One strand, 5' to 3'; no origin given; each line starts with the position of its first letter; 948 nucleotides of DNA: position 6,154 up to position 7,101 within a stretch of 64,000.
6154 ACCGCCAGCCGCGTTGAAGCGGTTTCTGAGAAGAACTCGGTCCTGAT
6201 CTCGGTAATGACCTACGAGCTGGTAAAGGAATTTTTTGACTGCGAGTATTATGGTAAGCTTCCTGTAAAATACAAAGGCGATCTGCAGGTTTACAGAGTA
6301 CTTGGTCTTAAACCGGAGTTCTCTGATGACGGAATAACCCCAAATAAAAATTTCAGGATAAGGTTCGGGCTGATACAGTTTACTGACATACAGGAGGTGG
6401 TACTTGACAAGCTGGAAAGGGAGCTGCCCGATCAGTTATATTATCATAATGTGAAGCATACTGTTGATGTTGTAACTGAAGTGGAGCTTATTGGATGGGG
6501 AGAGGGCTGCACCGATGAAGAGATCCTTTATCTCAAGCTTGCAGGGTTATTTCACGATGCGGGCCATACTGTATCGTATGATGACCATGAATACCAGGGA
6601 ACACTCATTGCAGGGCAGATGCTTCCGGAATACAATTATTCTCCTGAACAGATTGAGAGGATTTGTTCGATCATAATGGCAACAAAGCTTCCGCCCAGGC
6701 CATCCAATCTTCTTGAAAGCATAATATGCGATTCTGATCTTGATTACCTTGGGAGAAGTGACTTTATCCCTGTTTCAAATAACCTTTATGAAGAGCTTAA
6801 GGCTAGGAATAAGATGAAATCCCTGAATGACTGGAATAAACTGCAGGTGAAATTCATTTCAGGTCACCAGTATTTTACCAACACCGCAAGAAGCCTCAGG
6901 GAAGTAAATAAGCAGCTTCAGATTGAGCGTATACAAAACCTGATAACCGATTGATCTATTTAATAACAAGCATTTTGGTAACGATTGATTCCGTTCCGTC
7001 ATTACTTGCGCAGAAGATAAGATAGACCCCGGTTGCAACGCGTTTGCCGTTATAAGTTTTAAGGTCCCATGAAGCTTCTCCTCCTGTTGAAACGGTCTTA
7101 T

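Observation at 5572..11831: Paralogous cyclase pair with complementary domain decay: candidate split sensor/cyclase/HD heterodimer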

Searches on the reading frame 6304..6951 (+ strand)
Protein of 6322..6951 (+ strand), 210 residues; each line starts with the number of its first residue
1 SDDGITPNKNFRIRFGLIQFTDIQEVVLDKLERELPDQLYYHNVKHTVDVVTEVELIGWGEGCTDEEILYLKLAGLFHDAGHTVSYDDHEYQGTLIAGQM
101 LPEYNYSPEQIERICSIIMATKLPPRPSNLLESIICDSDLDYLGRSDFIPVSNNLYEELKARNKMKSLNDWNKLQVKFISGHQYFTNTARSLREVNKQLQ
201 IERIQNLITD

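Call 6: search_solved_structures(query=window:6322-6951:+, max_evalue=10, show_alignments=3)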
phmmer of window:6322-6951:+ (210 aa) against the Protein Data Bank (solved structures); distinct sequences matched with E-value up to 10: 0.

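Call 16: search_protein_representatives(alignment_id=A1)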
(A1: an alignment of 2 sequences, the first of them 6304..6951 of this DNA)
Query: 2 sequences, 216 profile positions. Proteins with E-value up to 0.001 (for the whole library): 3673; up to 1e-10: 2544; up to 1e-30: 530. The best 150 are listed.
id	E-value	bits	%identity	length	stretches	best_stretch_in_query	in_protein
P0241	3.5e-93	327.5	-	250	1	1-216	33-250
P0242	1.6e-84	299.3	-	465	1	1-214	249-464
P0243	1.5e-79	283.0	-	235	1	30-215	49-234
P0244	6.0e-78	277.8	-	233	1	1-214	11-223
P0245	1.6e-76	273.1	-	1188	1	1-213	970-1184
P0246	1.8e-76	273.0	-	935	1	1-214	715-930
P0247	4.5e-76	271.6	-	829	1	9-214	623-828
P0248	9.2e-76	270.6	-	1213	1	1-212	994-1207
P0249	1.2e-75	270.3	-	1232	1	1-213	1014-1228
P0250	1.5e-75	269.9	-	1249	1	3-215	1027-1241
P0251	7.3e-75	267.7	-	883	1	1-214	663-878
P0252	1.9e-74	266.3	-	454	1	1-214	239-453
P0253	1.0e-73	263.9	-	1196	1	1-212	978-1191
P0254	1.7e-73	263.2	-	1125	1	1-212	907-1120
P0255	1.6e-72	260.1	-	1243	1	3-213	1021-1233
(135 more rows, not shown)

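Call 23: search_solved_structures(query=A3, max_evalue=10, show_alignments=3)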
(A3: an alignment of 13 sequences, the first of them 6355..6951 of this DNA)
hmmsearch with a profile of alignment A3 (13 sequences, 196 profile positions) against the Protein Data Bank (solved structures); distinct sequences matched with E-value up to 10: 52.
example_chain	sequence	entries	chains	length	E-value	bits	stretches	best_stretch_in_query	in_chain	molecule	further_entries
2pq7_A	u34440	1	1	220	3e-08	36.4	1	30-129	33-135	Predicted HD superfamily hydrolase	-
3gw7_A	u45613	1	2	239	9.4e-07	31.5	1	6-127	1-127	Uncharacterized protein yedJ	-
8bmw_K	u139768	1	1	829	1.6e-05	27.5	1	55-128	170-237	CRISPR-associated protein Cas10 (Type III-D)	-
2hek_A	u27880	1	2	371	0.00023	23.7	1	29-138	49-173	Hypothetical protein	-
8bpy_A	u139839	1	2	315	0.00074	22.1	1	26-76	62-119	High affinity cGMP-specific 3',5'-cyclic phosphodiesterase 9A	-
6a3n_A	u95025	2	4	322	0.00078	22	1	26-76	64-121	High affinity cGMP-specific 3',5'-cyclic phosphodiesterase 9A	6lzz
2hd1_A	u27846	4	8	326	0.00081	21.9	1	26-76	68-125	Phosphodiesterase 9A | High affinity cGMP-specific 3',5'-cyclic phosphodiesterase 9A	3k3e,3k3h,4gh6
3dy8_A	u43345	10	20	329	0.00082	21.9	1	26-76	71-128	human phosphodiesterase 9 | High affinity cGMP-specific 3',5'-cyclic phosphodiesterase 9A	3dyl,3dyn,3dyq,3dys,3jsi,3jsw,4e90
2yy2_A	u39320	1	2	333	0.00086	21.9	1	26-76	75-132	High-affinity cGMP-specific 3',5'-cyclic phosphodiesterase 9A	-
3n3z_A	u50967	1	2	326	0.00094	21.7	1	26-76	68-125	High affinity cGMP-specific 3',5'-cyclic phosphodiesterase 9A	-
3b57_A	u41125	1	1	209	0.0019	20.7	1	25-184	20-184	Lin1889 protein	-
4qge_A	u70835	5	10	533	0.002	20.7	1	26-76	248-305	Phosphodiesterase 9A | High affinity cGMP-specific 3',5'-cyclic phosphodiesterase 9A | Isoform PDE9A2 of High affinity cGMP-specific 3',5'-cyclic phosphodiester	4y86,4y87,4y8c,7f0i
3qi3_A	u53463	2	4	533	0.002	20.7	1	26-76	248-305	High affinity cGMP-specific 3',5'-cyclic phosphodiesterase 9A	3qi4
5z7c_A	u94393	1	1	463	0.0032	20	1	33-70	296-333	3'3'-cGAMP-specific phosphodiesterase 3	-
4mcw_A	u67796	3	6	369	0.0042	19.6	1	30-70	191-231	Metal dependent phosphohydrolase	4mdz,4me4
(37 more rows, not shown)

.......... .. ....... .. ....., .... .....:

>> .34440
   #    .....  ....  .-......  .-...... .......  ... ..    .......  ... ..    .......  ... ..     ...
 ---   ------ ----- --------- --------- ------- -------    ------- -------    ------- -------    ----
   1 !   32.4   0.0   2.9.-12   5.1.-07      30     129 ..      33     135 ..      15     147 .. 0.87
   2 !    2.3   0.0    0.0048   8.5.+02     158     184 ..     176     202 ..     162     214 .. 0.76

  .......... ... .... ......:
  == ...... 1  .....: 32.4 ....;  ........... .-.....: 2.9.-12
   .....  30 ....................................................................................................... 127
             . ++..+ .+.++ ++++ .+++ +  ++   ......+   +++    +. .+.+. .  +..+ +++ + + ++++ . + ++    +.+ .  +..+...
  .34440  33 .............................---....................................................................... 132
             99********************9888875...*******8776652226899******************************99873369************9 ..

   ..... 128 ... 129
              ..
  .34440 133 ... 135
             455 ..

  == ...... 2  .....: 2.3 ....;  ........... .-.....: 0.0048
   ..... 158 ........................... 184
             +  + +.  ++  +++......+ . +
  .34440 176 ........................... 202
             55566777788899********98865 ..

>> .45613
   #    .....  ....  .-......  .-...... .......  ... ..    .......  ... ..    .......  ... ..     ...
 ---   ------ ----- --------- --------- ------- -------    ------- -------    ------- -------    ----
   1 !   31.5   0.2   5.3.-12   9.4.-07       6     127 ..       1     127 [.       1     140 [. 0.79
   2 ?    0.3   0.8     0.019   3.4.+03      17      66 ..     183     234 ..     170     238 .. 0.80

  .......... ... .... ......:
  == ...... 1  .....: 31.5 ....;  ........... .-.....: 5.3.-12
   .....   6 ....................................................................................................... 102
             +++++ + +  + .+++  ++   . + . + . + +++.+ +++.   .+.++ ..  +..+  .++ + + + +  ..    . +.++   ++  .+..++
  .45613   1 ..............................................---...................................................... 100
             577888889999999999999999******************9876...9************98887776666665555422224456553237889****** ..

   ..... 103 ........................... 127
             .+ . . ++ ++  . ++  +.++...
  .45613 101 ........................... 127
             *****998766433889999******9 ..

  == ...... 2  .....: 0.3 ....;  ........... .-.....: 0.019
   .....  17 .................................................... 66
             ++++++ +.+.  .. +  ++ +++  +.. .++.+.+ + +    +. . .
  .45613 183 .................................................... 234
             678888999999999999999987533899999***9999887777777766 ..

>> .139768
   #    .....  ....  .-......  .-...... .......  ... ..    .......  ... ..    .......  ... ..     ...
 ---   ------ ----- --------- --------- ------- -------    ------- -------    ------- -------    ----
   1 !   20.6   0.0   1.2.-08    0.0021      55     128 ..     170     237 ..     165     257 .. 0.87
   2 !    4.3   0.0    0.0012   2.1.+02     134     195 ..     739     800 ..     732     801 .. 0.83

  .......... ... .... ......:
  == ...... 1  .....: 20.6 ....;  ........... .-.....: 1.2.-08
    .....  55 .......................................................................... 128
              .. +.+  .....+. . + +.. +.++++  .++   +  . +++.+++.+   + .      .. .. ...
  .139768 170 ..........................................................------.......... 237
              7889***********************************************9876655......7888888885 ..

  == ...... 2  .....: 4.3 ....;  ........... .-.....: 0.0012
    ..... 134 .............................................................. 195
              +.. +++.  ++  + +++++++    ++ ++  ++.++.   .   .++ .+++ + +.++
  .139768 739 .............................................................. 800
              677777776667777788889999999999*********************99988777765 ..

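Call 39: find_related_loci(query=A4, collection=metagenome_contigs, flank=10000)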
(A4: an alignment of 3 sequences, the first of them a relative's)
Query A4 (472 aa) in metagenome_contigs; peptide patterns used: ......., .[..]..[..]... (x = any residue, [..] = any of these).
600 stretches matched a pattern (row limit reached: there are more); 462 encode a relative of the query (tblastn E <= 1e-3); the best 80 are kept; 80 distinct loci.
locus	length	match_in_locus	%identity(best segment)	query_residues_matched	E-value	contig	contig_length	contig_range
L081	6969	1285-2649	58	7-462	3e-175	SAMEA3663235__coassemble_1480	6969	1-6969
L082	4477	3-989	67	137-467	2e-157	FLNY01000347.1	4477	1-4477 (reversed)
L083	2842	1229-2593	48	7-459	1e-153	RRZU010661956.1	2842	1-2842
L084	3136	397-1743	50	16-459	4e-148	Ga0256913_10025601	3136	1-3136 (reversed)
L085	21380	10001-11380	48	5-459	7e-141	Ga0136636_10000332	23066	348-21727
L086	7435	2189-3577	48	7-463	3e-139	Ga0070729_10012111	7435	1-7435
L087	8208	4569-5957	48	7-463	3e-139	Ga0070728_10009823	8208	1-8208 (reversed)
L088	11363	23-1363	49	16-457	1e-137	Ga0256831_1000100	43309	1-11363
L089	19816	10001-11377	48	10-462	2e-137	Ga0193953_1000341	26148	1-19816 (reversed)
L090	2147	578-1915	48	16-458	4e-146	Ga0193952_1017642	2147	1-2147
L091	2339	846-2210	46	16-458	6e-145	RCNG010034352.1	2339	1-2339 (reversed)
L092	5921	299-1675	46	16-463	7e-137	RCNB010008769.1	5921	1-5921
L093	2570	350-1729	47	7-461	7e-144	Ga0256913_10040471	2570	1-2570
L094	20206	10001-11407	47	1-462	4e-136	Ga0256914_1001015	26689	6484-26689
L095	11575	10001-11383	48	7-461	5e-136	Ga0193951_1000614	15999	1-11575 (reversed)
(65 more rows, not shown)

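Call 43: find_homologous_proteins(query=A5, max_evalue=0.00001)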
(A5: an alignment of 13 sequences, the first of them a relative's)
Query A5 (13 sequences) (203 aa, profile of the alignment): 7676 proteins with E <= 0.00001 among 8000 candidates; the best 120 are listed.
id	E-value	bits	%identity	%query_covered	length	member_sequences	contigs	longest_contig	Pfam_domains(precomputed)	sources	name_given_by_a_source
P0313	2.0e-87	310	100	100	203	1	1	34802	PF01966.29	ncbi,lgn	-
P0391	1.2e-84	301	52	95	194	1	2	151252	PF01966.29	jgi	jgi:uncharacterized protein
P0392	2.4e-84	300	55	87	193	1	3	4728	PF01966.29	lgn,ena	-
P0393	6.0e-84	298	54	93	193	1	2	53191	PF01966.29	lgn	-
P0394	1.1e-83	297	71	100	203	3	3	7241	PF01966.29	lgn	-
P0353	2.1e-83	296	43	94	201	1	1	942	PF01966.29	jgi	jgi:predicted metal-dependent HD superfamily phosphohydrolase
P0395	2.5e-83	296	55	83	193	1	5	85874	PF01966.29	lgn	-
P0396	2.6e-83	296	50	95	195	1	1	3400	PF01966.29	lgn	-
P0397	3.0e-83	296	53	96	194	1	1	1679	PF01966.29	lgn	-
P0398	3.0e-83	296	50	95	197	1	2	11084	PF01966.29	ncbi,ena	-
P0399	3.4e-83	296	52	95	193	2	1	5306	PF01966.29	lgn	-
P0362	3.5e-83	296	-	-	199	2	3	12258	-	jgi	jgi:HD superfamily phosphodiesterase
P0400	3.7e-83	296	51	95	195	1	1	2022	PF01966.29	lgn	-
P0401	4.5e-83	295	55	96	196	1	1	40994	PF01966.29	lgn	-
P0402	4.6e-83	295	49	96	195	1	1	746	PF01966.29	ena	-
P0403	4.7e-83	295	51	95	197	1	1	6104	PF24391.2,PF01966.29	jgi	jgi:predicted metal-dependent HD superfamily phosphohydrolase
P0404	5.3e-83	295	49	93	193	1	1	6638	PF01966.29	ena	-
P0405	5.5e-83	295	55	93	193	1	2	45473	PF01966.29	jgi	-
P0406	6.2e-83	295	51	95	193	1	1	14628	PF01966.29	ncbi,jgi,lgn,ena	jgi:HD superfamily phosphodiesterase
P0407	6.5e-83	295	50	95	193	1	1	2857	PF01966.29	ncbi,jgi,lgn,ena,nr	ncbi:MAG TPA: HD domain-containing protein [Flavipsychrobacter sp.]|nr:HD domain-containing protein 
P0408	6.6e-83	295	50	93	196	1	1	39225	PF01966.29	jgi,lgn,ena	-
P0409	6.6e-83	295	51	95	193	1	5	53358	PF01966.29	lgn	-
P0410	6.7e-83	295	49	95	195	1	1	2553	PF24391.2,PF01966.29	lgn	-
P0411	7.3e-83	295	52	95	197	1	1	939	PF01966.29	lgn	-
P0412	7.4e-83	295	51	95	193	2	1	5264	PF01966.29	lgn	-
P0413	7.6e-83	295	52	95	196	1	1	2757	PF01966.29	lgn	-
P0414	7.6e-83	295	54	95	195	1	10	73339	PF01966.29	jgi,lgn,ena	-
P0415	8.8e-83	294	56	93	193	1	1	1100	PF01966.29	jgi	jgi:HD superfamily phosphodiesterase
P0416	9.0e-83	294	52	96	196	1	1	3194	PF01966.29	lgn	-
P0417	1.2e-82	294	50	95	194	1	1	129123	PF01966.29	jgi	-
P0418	1.2e-82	294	57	93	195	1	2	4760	PF24391.2,PF01966.29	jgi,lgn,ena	-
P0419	1.2e-82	294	49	93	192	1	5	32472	PF01966.29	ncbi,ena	-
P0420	1.4e-82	294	51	96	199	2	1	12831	PF01966.29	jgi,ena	-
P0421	1.4e-82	294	50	87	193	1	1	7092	PF01966.29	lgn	-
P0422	1.4e-82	294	51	93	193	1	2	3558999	PF01966.29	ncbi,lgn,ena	-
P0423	1.5e-82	294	53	96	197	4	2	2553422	PF01966.29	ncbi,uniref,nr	ncbi:HD domain-containing protein [Larkinella terrae]|uniref:HD domain-containing protein n=1 Tax=La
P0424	1.5e-82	294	52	93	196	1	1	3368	PF01966.29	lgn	-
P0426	1.6e-82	294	51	95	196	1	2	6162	PF01966.29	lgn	-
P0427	1.7e-82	294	55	93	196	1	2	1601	PF01966.29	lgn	-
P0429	2.1e-82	293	50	96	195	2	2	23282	PF01966.29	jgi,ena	-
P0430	2.2e-82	293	51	96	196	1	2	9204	PF01966.29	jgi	jgi:uncharacterized protein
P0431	2.3e-82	293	52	95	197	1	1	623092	PF01966.29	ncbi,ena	-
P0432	2.4e-82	293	51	96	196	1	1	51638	PF01966.29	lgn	-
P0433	2.5e-82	293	52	85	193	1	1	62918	PF01966.29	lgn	-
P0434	2.6e-82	293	51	95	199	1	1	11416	PF01966.29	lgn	-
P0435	2.6e-82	293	51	93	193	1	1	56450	PF01966.29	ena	-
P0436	2.6e-82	293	54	93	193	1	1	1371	PF01966.29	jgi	-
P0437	2.7e-82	293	51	93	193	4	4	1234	PF01966.29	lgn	-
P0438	2.8e-82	293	53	93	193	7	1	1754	PF01966.29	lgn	-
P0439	3.0e-82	293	51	95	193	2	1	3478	PF01966.29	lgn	-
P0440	3.1e-82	293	51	95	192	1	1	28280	PF01966.29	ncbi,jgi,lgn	-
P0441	3.2e-82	293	54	96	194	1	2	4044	PF01966.29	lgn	-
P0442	3.5e-82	293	48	95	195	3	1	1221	PF01966.29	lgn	-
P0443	3.5e-82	293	51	96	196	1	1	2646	PF01966.29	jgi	jgi:uncharacterized protein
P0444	4.1e-82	292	53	93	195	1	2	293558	PF01966.29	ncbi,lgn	-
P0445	4.3e-82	292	51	93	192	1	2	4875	PF01966.29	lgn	-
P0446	4.5e-82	292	52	93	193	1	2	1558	PF01966.29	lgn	-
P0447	4.8e-82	292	50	95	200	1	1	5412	PF01966.29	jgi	-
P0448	5.1e-82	292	47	93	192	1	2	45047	PF01966.29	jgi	jgi:uncharacterized protein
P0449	5.2e-82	292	52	95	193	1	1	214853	PF24391.2,PF01966.29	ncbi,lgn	-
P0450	5.2e-82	292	51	95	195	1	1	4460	PF01966.29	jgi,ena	-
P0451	5.2e-82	292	49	93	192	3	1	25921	PF01966.29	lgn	-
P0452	5.6e-82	292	54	93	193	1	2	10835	PF01966.29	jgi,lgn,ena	jgi:HD superfamily phosphodiesterase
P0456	7.1e-82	292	53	93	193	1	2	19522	PF01966.29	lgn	-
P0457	7.1e-82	292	54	84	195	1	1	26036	PF01966.29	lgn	-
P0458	7.1e-82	292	55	93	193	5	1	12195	PF01966.29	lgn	-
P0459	7.2e-82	292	49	95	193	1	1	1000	PF01966.29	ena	-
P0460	7.3e-82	291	53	94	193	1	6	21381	PF01966.29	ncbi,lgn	-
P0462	7.9e-82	291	53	93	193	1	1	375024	PF01966.29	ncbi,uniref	ncbi:hypothetical protein GCM10023093_29220 [Nemorincola caseinilytica]|uniref:HD domain-containing 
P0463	8.2e-82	291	51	96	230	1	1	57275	PF01966.29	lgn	-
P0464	8.3e-82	291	51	93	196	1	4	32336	PF01966.29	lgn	-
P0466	8.7e-82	291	51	93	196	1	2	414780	PF01966.29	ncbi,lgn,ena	-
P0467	9.2e-82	291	55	94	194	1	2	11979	PF01966.29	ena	-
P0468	9.6e-82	291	48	93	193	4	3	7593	PF01966.29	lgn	-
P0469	9.8e-82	291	51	94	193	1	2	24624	PF01966.29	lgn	-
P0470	9.9e-82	291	52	93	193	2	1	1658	PF01966.29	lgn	-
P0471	9.9e-82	291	52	93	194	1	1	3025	PF24391.2,PF01966.29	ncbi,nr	ncbi:MAG: HD domain-containing protein [Chitinophagaceae bacterium]|nr:MAG: HD domain-containing pro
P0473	1.1e-81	291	54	93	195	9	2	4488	PF01966.29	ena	-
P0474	1.1e-81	291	55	93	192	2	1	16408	PF24391.2,PF01966.29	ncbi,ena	-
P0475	1.1e-81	291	51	94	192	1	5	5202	PF01966.29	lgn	-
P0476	1.1e-81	291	50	94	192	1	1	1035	PF01966.29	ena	-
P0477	1.1e-81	291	58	96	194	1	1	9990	PF01966.29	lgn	-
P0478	1.1e-81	291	54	93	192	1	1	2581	PF01966.29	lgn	-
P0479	1.2e-81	291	49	93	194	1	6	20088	PF01966.29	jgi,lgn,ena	jgi:uncharacterized protein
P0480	1.3e-81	291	48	94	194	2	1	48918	PF01966.29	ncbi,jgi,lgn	-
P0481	1.3e-81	291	51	95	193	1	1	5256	PF01966.29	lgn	-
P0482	1.3e-81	291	49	95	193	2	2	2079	PF01966.29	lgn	-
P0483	1.4e-81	291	51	93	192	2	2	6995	PF01966.29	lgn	-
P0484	1.4e-81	291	51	94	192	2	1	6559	PF01966.29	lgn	-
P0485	1.5e-81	290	49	95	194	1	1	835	PF24391.2,PF01966.29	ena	-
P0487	1.6e-81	290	48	94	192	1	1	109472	PF01966.29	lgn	-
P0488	1.7e-81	290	52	93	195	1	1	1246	PF01966.29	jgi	jgi:predicted metal-dependent HD superfamily phosphohydrolase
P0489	1.7e-81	290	53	93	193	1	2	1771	PF01966.29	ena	-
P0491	1.8e-81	290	52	93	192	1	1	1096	PF01966.29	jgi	jgi:predicted metal-dependent HD superfamily phosphohydrolase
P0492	1.8e-81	290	50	93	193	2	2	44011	PF24391.2,PF01966.29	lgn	-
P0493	1.8e-81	290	51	95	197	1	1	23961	PF01966.29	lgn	-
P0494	1.9e-81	290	52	95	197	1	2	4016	PF01966.29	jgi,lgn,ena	jgi:uncharacterized protein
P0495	1.9e-81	290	49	94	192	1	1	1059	PF01966.29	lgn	-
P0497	2.0e-81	290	52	96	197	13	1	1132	PF01966.29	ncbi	-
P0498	2.1e-81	290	51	93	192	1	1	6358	PF01966.29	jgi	-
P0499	2.2e-81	290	51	96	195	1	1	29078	PF01966.29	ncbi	-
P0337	2.2e-81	290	48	96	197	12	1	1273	PF01966.29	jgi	-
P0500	2.2e-81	290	51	93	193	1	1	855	PF01966.29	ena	-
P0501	2.2e-81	290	52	95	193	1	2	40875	PF01966.29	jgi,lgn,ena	-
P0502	2.3e-81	290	51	81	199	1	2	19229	PF01966.29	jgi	jgi:uncharacterized protein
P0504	2.3e-81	290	55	93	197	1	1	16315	PF01966.29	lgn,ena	-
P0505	2.3e-81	290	49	95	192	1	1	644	PF01966.29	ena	-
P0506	2.3e-81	290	50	96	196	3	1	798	PF01966.29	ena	-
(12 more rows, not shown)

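Call 44: find_encoding_contigs(protein=P0423, flank=5000, max_places=1)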
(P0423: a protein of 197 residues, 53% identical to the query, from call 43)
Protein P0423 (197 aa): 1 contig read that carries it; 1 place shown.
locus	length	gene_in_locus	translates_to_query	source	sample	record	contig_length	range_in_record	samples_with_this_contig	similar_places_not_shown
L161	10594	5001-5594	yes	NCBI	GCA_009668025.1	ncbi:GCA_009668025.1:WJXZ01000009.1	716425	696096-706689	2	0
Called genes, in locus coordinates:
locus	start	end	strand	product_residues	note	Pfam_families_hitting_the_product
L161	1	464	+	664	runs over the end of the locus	PF01551:Peptidase_M23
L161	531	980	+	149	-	PF00578:AhpC-TSA, PF08534:Redoxin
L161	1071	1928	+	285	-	PF00456:Transketolase_N, PF13292:DXP_synthase_N, PF00676:E1_dh, PF09364:XFP_N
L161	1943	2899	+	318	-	PF02779:Transket_pyr, PF02780:Transketolase_C, PF22613:Transketolase_C_1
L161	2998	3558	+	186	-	PF04542:Sigma70_r2, PF08281:Sigma70_r4_2, PF04545:Sigma70_r4 (weak)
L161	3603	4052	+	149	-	-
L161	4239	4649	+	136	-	-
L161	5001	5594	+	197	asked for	PF01966:HD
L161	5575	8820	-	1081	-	PF13646:HEAT_2 (faint), PF02985:HEAT (faint), PF00027:cNMP_binding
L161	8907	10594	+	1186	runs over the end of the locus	PF02310:B12-binding, PF03308:MeaB, PF02492:cobW, PF01642:MM_CoA_mutase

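Call 45: find_encoding_contigs(protein=P0462, flank=5000, max_places=1)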
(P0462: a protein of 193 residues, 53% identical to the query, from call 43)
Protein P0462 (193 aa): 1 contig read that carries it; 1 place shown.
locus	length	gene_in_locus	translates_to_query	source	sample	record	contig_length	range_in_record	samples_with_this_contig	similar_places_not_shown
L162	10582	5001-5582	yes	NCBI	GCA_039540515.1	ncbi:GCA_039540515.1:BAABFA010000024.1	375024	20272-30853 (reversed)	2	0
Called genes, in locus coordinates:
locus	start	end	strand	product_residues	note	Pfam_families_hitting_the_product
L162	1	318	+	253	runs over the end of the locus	-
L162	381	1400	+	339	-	PF01210:NAD_Gly3P_dh_N, PF02558:ApbA (weak), PF03807:F420_oxidored, PF07479:NAD_Gly3P_dh_C, PF20618:GPD_NAD_C_bact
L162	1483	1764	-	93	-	PF00216:Bac_DNA_binding, PF18291:HU-HIG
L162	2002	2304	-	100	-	PF14114:DUF4286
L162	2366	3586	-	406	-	PF00890:FAD_binding_2 (faint), PF01134:GIDA (weak), PF01266:DAO (faint), PF03486:HI0933_like, PF07992:Pyr_redox_2 (faint), PF13450:NAD_binding_8 (weak), PF22780:HI0933_like_1st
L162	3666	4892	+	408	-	PF07690:MFS_1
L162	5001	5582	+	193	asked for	PF01966:HD (weak)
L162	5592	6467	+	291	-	PF02588:YitT_membrane, PF10035:DUF2179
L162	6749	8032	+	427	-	PF00464:SHMT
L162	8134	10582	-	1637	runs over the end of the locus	PF05345:He_PIG (weak), PF18911:PKD_4, PF00801:PKD, PF18911:PKD_4, PF00801:PKD (weak), PF13585:CHU_C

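Call 46: find_encoding_contigs(protein=P0422, flank=5000, max_places=1)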
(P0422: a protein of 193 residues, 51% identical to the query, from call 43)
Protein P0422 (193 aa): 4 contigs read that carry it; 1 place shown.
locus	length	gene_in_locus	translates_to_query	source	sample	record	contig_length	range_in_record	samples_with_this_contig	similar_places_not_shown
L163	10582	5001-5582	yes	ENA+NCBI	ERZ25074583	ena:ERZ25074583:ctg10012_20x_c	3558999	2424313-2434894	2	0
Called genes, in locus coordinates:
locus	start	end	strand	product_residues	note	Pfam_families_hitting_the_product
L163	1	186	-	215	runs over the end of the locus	PF00573:Ribosomal_L4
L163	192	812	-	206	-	PF00297:Ribosomal_L3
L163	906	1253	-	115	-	PF00338:Ribosomal_S10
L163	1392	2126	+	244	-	-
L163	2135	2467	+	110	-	PF09413:DUF2007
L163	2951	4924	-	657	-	PF13424:TPR_12 (faint), PF07719:TPR_2 (faint), PF00515:TPR_1 (faint), PF00211:Guanylate_cyc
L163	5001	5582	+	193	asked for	PF01966:HD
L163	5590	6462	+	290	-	PF02588:YitT_membrane, PF10035:DUF2179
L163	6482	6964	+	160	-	PF03544:TonB_C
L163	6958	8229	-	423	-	PF05496:RuvB_N, PF00158:Sigma54_activat (faint), PF01078:Mg_chelatase (faint), PF13401:AAA_22 (faint), PF00004:AAA, PF13173:AAA_14 (weak), PF16193:AAA_assoc_2, PF12002:MgsA_C, +1 more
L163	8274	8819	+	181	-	PF00578:AhpC-TSA (weak)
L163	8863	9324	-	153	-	-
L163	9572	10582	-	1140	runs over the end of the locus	PF13779:DUF4175 (faint)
